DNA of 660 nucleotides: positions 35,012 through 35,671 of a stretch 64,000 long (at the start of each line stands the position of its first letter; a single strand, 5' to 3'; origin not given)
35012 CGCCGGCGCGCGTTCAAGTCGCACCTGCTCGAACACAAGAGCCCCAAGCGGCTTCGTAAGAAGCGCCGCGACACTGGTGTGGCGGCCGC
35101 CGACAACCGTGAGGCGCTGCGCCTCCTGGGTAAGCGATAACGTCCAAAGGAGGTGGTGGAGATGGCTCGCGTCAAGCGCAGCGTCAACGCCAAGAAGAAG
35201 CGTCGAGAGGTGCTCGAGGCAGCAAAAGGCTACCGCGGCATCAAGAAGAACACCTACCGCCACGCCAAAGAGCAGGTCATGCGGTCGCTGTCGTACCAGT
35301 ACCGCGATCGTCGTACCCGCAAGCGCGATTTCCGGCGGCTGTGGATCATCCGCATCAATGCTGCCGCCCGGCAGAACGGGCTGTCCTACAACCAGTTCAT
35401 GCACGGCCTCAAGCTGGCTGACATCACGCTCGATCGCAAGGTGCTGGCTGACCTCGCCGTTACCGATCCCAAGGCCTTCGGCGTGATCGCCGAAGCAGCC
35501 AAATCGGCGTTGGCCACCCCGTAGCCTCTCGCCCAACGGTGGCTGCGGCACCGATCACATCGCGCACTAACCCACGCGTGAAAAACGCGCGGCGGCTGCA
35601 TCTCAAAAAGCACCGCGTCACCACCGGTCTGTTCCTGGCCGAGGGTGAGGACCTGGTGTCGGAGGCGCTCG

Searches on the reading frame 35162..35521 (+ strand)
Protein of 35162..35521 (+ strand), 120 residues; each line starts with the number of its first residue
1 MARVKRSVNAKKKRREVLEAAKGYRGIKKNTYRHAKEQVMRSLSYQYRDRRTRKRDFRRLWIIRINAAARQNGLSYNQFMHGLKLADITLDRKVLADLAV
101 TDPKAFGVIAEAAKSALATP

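Call 48: find_encoding_contigs(protein=window:35162-35521:+, flank=10000, max_places=4)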
Protein seq(120 aa) (120 aa): 18 contigs read that carry it; 4 places shown.
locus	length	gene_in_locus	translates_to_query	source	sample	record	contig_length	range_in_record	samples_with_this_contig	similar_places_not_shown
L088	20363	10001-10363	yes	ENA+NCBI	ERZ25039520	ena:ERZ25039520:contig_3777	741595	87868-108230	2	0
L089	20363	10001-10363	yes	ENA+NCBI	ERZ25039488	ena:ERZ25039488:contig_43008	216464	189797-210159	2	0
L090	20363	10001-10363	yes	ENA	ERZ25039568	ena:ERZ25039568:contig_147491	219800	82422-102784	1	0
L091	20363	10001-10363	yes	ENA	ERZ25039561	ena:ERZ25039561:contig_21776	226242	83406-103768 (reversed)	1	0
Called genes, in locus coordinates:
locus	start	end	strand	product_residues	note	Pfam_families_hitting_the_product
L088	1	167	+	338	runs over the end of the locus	PF03417:AAT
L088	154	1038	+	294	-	PF02633:Creatininase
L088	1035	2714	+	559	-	PF00496:SBP_bac_5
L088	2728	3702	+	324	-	PF19300:BPD_transp_1_N, PF00528:BPD_transp_1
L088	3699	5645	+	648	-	PF00528:BPD_transp_1, PF00005:ABC_tran, PF13304:AAA_21, PF08352:oligo_HPY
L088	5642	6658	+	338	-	PF00005:ABC_tran, PF13304:AAA_21 (faint), PF08352:oligo_HPY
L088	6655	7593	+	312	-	PF03576:Peptidase_S58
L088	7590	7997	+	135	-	PF03061:4HBT (weak)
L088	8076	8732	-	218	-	PF00156:Pribosyltran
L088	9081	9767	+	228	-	PF05198:IF3_N, PF00707:IF3_C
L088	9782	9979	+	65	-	PF01632:Ribosomal_L35p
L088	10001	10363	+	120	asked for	PF00453:Ribosomal_L20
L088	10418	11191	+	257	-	PF22435:MRM3-like_sub_bind, PF00588:SpoU_methylase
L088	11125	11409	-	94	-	-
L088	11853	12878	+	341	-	PF02912:Phe_tRNA-synt_N, PF01409:tRNA-synt_2d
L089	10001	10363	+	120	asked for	PF00453:Ribosomal_L20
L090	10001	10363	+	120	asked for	PF00453:Ribosomal_L20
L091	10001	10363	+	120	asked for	PF00453:Ribosomal_L20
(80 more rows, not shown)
